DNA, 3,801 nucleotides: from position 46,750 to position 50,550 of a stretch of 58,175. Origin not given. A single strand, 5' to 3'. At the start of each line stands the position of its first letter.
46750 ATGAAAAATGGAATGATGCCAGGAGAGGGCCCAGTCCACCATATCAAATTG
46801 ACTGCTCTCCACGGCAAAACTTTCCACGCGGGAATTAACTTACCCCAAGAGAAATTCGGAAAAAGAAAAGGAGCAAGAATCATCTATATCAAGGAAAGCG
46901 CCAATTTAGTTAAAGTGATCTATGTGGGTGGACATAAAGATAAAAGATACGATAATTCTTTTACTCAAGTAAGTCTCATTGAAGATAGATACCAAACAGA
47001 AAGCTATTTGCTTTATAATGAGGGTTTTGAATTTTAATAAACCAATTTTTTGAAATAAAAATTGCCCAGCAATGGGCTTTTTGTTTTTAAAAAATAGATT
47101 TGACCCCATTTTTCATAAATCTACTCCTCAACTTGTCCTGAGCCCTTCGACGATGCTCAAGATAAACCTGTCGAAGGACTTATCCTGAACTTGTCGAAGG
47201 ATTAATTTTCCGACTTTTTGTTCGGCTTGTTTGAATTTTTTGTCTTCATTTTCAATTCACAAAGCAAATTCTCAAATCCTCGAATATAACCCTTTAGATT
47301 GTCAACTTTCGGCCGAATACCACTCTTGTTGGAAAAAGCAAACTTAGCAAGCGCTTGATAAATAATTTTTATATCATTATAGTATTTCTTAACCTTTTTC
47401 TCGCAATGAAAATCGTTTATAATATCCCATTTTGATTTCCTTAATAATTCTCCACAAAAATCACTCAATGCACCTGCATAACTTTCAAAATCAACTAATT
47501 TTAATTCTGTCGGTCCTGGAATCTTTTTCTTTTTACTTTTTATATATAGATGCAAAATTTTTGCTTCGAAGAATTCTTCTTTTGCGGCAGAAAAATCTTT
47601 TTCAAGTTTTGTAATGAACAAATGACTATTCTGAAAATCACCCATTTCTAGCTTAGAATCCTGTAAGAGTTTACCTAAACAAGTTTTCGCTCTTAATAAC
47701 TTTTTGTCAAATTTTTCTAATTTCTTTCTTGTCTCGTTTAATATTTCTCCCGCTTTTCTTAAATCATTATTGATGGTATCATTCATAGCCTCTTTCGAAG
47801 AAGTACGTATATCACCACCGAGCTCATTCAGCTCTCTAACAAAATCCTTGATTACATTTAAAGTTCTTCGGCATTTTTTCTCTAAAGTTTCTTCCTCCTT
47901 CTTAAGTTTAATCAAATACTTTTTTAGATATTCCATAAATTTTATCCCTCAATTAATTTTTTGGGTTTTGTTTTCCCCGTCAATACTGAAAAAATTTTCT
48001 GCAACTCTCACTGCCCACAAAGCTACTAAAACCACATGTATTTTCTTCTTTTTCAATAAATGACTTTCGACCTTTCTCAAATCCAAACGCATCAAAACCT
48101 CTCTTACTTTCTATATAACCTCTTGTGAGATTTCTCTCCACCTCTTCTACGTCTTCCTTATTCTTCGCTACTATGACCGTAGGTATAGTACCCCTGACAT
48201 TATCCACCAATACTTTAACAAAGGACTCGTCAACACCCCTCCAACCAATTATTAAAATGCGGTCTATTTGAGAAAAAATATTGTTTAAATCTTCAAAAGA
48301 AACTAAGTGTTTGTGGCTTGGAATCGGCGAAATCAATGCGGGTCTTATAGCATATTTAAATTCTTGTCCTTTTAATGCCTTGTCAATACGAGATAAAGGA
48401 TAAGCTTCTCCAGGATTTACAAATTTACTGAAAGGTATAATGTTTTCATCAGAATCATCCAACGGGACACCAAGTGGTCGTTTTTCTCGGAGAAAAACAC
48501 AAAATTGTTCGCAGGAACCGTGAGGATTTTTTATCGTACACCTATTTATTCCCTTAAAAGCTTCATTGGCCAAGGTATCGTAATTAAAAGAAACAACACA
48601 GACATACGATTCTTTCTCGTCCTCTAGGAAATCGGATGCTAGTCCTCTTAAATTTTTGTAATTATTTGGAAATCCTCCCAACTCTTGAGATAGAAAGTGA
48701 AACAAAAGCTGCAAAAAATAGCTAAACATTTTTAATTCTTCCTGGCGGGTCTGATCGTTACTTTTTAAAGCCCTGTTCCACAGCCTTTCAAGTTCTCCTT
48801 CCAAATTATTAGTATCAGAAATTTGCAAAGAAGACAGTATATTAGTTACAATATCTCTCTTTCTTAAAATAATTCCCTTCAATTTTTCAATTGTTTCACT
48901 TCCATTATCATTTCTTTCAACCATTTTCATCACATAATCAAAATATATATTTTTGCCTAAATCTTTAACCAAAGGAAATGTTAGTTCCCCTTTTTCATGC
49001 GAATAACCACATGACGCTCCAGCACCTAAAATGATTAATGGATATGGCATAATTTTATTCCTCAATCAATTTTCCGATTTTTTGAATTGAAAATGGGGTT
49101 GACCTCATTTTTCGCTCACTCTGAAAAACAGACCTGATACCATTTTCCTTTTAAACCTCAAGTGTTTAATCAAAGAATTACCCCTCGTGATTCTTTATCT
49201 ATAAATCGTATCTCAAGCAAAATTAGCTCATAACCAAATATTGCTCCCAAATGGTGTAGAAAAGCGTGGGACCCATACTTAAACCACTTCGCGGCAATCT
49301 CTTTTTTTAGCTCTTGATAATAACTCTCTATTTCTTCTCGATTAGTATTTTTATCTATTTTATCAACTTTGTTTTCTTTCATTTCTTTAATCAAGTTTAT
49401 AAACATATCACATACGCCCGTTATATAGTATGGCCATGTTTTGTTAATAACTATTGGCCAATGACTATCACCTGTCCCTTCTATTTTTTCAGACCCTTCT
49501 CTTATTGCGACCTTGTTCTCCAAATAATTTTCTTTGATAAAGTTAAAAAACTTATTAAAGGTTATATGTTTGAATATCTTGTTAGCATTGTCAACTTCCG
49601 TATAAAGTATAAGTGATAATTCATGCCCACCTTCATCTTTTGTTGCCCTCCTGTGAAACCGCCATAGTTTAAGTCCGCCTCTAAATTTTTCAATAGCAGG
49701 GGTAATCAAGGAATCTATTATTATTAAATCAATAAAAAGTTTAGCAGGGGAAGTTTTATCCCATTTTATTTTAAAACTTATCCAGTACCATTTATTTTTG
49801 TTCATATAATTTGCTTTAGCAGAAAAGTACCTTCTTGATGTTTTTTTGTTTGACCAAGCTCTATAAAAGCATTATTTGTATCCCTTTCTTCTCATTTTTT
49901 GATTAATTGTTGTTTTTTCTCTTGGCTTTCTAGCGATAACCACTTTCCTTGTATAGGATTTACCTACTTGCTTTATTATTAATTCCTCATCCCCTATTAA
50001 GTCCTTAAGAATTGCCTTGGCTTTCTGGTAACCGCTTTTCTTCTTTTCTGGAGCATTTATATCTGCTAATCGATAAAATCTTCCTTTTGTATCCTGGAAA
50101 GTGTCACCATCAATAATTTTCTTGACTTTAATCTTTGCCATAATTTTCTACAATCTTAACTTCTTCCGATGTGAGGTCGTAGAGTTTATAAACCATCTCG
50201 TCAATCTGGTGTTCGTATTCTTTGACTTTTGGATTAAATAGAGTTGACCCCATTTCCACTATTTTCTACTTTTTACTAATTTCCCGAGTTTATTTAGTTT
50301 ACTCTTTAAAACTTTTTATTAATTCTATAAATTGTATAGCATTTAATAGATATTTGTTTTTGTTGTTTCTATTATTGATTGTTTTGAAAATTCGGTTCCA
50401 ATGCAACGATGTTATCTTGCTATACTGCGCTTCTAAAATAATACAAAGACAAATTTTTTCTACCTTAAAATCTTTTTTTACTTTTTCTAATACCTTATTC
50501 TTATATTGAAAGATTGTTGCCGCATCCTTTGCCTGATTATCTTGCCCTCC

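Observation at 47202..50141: Four-gene operon (mini-SNase, 211-aa unknown, SIR2-like, translin/TRAX-like): candidate undescribed defence module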

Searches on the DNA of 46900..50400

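Call 86: search_rna_families(source=window, start=46900, end=50400, threshold=evalue, max_evalue=1)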
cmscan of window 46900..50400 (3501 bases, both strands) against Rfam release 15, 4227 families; matches with E-value up to 1: 0.
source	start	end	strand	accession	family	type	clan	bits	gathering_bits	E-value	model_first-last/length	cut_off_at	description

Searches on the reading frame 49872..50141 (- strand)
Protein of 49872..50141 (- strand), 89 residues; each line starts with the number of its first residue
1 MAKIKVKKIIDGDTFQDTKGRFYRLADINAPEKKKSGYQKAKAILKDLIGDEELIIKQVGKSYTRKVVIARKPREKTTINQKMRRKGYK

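Call 3: search_protein_families(library=pfam, proteins=[window:49872-50141:-], max_evalue=1)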
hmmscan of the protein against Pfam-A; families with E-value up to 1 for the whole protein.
window:49872-50141:- (89 aa): 1 family
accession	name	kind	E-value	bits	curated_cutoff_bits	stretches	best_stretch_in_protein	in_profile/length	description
PF00565.23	SNase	-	0.0042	17.9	21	1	24-88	3-73/107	Staphylococcal nuclease homologue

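Call 4: search_protein_families(library=padloc, proteins=[window:49872-50141:-], max_evalue=1)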
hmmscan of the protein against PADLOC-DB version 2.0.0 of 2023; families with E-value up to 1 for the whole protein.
window:49872-50141:- (89 aa): 0 families

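Call 5: search_protein_families(library=ncbifam, proteins=[window:49872-50141:-], max_evalue=1)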
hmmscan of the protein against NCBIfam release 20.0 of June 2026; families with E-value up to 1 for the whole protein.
window:49872-50141:- (89 aa): 0 families

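Call 6: search_protein_families(library=phrogs, proteins=[window:49872-50141:-], max_evalue=1)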
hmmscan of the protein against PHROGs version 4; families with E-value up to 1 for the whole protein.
window:49872-50141:- (89 aa): 6 families
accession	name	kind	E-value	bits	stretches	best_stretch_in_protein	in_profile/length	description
phrog_452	-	DNA, RNA and nucleotide metabolism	2.1e-08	35.2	1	3-88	70-173/201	endonuclease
phrog_18798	-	unknown function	0.0013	20.1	1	6-75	9-88/124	-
phrog_13185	-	unknown function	0.0041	17.9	1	4-87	53-133/193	-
phrog_20876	-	DNA, RNA and nucleotide metabolism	0.0073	16.3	1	4-34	168-198/395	nuclease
phrog_10748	-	unknown function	0.079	14.1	1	4-55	51-102/151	-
phrog_5701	-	unknown function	0.096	13.8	1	34-89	3-58/73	-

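Call 56: search_dna_similar(query=window:49872-50141:-, collection=phages, mode=protein, max_evalue=0.001, max_rows=15)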
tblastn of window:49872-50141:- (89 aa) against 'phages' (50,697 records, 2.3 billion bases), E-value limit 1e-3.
No match.

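Call 60: search_protein_representatives(protein=window:49872-50141:-)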
Query: 89 residues. Proteins with E-value up to 0.001 (for the whole library): 198; up to 1e-10: 7; up to 1e-30: 0. The best 150 are listed.
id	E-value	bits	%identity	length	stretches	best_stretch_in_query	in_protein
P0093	2.6e-29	117.2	69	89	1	1-89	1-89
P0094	2.9e-23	97.9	57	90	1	1-88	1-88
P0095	1.7e-19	85.9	43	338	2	5-68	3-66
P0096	1.1e-17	80.2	50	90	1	1-88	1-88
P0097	1.1e-16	77.0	62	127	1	1-66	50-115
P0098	2.7e-12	63.0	52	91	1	1-86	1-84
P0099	4.0e-12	62.5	48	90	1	3-85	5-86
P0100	1.7e-10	57.3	45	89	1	1-85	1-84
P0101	3.1e-10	56.4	49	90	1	3-76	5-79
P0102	1.2e-09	54.6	47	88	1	1-89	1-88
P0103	1.8e-09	54.0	41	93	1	3-85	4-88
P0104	2.5e-09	53.6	41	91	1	4-85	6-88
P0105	3.6e-09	53.1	42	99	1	2-85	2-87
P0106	4.2e-09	52.9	52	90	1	3-62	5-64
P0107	8.4e-09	51.9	61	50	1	1-49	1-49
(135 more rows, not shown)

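Call 61: find_encoding_contigs(protein=P0093, flank=6000, max_places=3)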
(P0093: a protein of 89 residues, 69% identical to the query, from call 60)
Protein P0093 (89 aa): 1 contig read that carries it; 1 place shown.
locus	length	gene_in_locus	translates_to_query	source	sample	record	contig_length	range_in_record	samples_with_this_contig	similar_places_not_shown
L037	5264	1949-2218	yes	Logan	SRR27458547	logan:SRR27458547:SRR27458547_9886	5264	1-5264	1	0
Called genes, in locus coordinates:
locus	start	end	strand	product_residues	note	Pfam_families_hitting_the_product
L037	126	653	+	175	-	PF10881:DUF2726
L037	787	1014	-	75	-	PF01844:HNH (weak)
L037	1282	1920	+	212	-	PF00717:Peptidase_S24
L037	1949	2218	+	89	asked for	-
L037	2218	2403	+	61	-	-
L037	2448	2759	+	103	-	-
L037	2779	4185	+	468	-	PF13175:AAA_15, PF02463:SMC_N (faint), PF13304:AAA_21, PF13175:AAA_15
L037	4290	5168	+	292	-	-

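Call 65: search_protein_families(library=pfam, proteins=[L037:1282-1920:+, L037:2218-2403:+, L037:2448-2759:+, L037:2779-4185:+, L037:4290-5168:+], max_evalue=0.01)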
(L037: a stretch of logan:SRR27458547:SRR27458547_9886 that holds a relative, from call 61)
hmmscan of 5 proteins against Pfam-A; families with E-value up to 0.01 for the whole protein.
L037:1282-1920:+ (212 aa): 1 family
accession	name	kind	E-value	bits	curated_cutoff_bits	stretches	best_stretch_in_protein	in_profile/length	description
PF00717.28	Peptidase_S24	-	5.6e-19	68.4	23.3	1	76-200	1-115/116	Peptidase S24-like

L037:2218-2403:+ (61 aa): 1 family
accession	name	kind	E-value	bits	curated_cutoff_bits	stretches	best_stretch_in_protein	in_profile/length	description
PF01396.24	Zn_ribbon_Top1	-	0.008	16.4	32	0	48-59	24-35/39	Topoisomerase DNA binding C4 zinc finger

L037:2448-2759:+ (103 aa): 0 families

L037:2779-4185:+ (468 aa): 7 families
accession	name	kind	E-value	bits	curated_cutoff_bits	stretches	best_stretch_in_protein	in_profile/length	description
PF13175.12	AAA_15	-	4.5e-27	96.1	32.1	1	1-333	1-373/374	AAA ATPase domain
PF13304.12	AAA_21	-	3.8e-21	76.9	27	1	36-334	1-303/304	AAA domain, putative AbiEii toxin, Type IV TA system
PF02463.25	SMC_N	-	4.1e-08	33.3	40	1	33-63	23-53/220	RecF/RecN/SMC N terminal domain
PF13476.12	AAA_23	-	2.9e-05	25.3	27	1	6-228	2-188/201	AAA domain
PF11398.14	DUF2813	-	4.7e-05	23.4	21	0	36-70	24-59/372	Protein of unknown function (DUF2813)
PF00005.33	ABC_tran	-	0.00067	20.7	25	1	37-55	14-32/137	ABC transporter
PF20720.3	nSTAND3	-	0.0063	16.7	27.2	0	35-78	18-61/155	Novel STAND NTPase 3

L037:4290-5168:+ (292 aa): 1 family
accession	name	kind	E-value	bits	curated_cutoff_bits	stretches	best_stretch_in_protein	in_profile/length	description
PF01921.24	tRNA-synt_1f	-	0.0065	15.9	27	0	229-289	143-209/360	tRNA synthetases class I (K)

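Call 66: find_encoding_contigs(protein=P0094, flank=6000, max_places=3)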
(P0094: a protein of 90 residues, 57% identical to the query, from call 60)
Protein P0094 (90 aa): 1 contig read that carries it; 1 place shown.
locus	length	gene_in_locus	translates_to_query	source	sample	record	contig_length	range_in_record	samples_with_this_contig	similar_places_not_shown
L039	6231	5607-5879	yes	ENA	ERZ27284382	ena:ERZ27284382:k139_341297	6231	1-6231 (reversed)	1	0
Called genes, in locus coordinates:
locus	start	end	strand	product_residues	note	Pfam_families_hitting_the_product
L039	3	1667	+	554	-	?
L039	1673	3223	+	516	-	PF04326:SLFN_AlbA_2, PF13749:HATPase_c_4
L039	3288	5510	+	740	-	PF00270:DEAD (weak), PF04851:ResIII, PF18766:SWI2_SNF2 (weak)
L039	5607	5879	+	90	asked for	-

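Call 67: find_encoding_contigs(protein=P0096, flank=6000, max_places=3)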
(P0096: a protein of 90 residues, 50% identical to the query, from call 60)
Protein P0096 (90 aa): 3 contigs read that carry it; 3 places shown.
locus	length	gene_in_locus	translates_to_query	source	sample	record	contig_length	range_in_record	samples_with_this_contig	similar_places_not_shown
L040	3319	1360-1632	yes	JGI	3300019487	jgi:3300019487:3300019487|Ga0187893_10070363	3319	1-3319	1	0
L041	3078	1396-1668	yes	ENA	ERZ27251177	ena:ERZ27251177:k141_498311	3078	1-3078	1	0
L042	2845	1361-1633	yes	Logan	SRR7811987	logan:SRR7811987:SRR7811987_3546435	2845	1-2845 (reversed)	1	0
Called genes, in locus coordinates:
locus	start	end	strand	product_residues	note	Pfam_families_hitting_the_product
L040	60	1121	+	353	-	PF00438:S-AdoMet_synt_N, PF02772:S-AdoMet_synt_M, PF02773:S-AdoMet_synt_C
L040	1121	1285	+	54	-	-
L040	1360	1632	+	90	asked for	PF00565:SNase (faint)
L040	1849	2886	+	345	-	PF13651:EcoRI_methylase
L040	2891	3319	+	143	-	?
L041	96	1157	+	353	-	PF00438:S-AdoMet_synt_N, PF02772:S-AdoMet_synt_M, PF02773:S-AdoMet_synt_C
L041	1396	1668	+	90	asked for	PF00565:SNase (faint)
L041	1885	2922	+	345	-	PF13651:EcoRI_methylase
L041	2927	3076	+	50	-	?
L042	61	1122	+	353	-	PF00438:S-AdoMet_synt_N, PF02772:S-AdoMet_synt_M, PF02773:S-AdoMet_synt_C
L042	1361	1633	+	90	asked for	PF00565:SNase (faint)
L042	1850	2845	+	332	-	?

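Call 97: search_protein_families(library=pfam, proteins=[L039:3-1667:+, L040:2891-3319:+, L040:1849-2886:+, L039:3288-5510:+], max_evalue=0.01)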
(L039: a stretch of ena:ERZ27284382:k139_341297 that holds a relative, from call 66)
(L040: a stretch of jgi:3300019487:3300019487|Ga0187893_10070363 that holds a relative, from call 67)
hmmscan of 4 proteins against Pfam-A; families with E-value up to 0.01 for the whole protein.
L039:3-1667:+ (554 aa): 3 families
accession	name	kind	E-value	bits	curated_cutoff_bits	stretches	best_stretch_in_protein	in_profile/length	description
PF01555.25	N6_N4_Mtase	-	3.3e-28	99.6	26.7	1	86-393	1-206/221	DNA methylase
PF03602.21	Cons_hypoth95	-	6.9e-06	26.3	24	1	70-116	99-143/182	Conserved hypothetical protein 95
PF02086.21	MethyltransfD12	-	0.00088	19.5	22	0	65-113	157-206/253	D12 class N6 adenine-specific DNA methyltransferase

L040:2891-3319:+ (143 aa): 2 families
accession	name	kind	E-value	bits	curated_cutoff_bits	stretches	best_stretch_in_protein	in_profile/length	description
PF03235.19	GmrSD_N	-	1e-14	55.5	33.2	1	34-111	13-112/199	GmrSD restriction endonuclease, N-terminal domain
PF22096.1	TagH_C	-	0.0023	18.9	27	0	87-115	4-32/107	Teichoic acid transporter subunit TagH C-terminal domain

L040:1849-2886:+ (345 aa): 1 family
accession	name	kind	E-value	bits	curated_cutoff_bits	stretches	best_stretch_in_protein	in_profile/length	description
PF13651.11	EcoRI_methylase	-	8.3e-129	430.2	26.4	1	9-341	2-345/345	Adenine-specific methyltransferase EcoRI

L039:3288-5510:+ (740 aa): 7 families
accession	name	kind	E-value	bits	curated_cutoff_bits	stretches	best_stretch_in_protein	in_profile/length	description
PF04851.21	ResIII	-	1.2e-20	74.5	22.5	1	1-182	2-163/164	Type III restriction enzyme, res subunit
PF00270.35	DEAD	-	1.9e-07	31.4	26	1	7-182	4-161/167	DEAD/DEAH box helicase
PF18766.7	SWI2_SNF2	-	2.3e-07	31.2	26.7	1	7-192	2-167/221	SWI2/SNF2 ATPase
PF13191.12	AAA_16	-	0.0013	19.7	32.6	1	35-155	32-143/167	AAA ATPase domain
PF13401.12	AAA_22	-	0.0014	19.4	27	1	35-156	13-96/130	AAA domain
PF25199.1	nSTAND_NTPase5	-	0.0024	18.1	34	0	116-158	68-110/145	Novel STAND NTPase 5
PF00271.37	Helicase_C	-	0.0035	18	23.5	0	316-364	60-109/110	Helicase conserved C-terminal domain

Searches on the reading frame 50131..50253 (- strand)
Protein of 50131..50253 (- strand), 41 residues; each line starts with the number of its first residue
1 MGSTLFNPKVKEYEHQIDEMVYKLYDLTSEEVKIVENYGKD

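Call 107: search_protein_families(library=pfam, proteins=[window:50131-50253:-], max_evalue=10)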
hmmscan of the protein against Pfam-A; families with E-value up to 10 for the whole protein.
seq(41 aa): 0 families

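Call 108: search_solved_structures(query=window:50131-50253:-, max_evalue=10, show_alignments=3)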
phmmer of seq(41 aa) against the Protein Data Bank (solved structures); distinct sequences matched with E-value up to 10: 43.
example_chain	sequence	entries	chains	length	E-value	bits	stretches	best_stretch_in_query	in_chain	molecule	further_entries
7oah_A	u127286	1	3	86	0.0068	19.7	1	4-34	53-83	General control transcription factor GCN4,conserved hypothetical protein residues 311-335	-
7oac_A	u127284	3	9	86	0.009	19.4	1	4-34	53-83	General control transcription factor GCN4,conserved hypothetical protein residues 311-335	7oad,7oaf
5apz_A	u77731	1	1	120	0.015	18.7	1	6-35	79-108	GENERAL CONTROL PROTEIN GCN4, NOR1 TCAR0761, GENERAL CONTROL PROTEIN GCN4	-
2yny_A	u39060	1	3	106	0.02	18.3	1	5-34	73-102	GENERAL CONTROL PROTEIN GCN4, PUTATIVE INNER MEMBRANE PROTEIN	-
7o92_A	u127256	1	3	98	0.025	18.1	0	7-33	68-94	hypothetical protein UY81_C0065G0003 residues 18-54 from Candidatus Giovannonibacteria bac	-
7oaa_A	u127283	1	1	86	0.035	17.6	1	4-34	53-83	General control transcription factor GCN4,conserved hypothetical protein residues 311-335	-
5aps_A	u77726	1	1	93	0.04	17.4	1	5-34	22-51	GENERAL CONTROL PROTEIN GCN4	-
5apw_A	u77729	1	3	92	0.044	17.3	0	5-34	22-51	GENERAL CONTROL PROTEIN GCN4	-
5apt_A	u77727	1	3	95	0.045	17.3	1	5-34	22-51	GENERAL CONTROL PROTEIN GCN4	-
5apx_A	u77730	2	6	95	0.046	17.2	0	5-34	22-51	GENERAL CONTROL PROTEIN GCN4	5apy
5apq_A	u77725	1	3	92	0.048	17.2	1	5-34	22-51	GENERAL CONTROL PROTEIN GCN4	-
5apu_A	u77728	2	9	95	0.061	16.8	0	5-34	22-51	GENERAL CONTROL PROTEIN GCN4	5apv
4c46_A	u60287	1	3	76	0.072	16.6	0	7-34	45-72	GENERAL CONTROL PROTEIN GCN4, GENERAL CONTROL PROTEIN GCN4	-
3zmf_A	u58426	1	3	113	0.22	15.1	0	8-34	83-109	GENERAL CONTROL PROTEIN GCN4, PUTATIVE INNER MEMBRANE PROTEIN, GENERAL CONTROL PROTEIN GCN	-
2wpq_A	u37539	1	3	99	0.3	14.8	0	8-34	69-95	TRIMERIC AUTOTRANSPORTER ADHESIN FRAGMENT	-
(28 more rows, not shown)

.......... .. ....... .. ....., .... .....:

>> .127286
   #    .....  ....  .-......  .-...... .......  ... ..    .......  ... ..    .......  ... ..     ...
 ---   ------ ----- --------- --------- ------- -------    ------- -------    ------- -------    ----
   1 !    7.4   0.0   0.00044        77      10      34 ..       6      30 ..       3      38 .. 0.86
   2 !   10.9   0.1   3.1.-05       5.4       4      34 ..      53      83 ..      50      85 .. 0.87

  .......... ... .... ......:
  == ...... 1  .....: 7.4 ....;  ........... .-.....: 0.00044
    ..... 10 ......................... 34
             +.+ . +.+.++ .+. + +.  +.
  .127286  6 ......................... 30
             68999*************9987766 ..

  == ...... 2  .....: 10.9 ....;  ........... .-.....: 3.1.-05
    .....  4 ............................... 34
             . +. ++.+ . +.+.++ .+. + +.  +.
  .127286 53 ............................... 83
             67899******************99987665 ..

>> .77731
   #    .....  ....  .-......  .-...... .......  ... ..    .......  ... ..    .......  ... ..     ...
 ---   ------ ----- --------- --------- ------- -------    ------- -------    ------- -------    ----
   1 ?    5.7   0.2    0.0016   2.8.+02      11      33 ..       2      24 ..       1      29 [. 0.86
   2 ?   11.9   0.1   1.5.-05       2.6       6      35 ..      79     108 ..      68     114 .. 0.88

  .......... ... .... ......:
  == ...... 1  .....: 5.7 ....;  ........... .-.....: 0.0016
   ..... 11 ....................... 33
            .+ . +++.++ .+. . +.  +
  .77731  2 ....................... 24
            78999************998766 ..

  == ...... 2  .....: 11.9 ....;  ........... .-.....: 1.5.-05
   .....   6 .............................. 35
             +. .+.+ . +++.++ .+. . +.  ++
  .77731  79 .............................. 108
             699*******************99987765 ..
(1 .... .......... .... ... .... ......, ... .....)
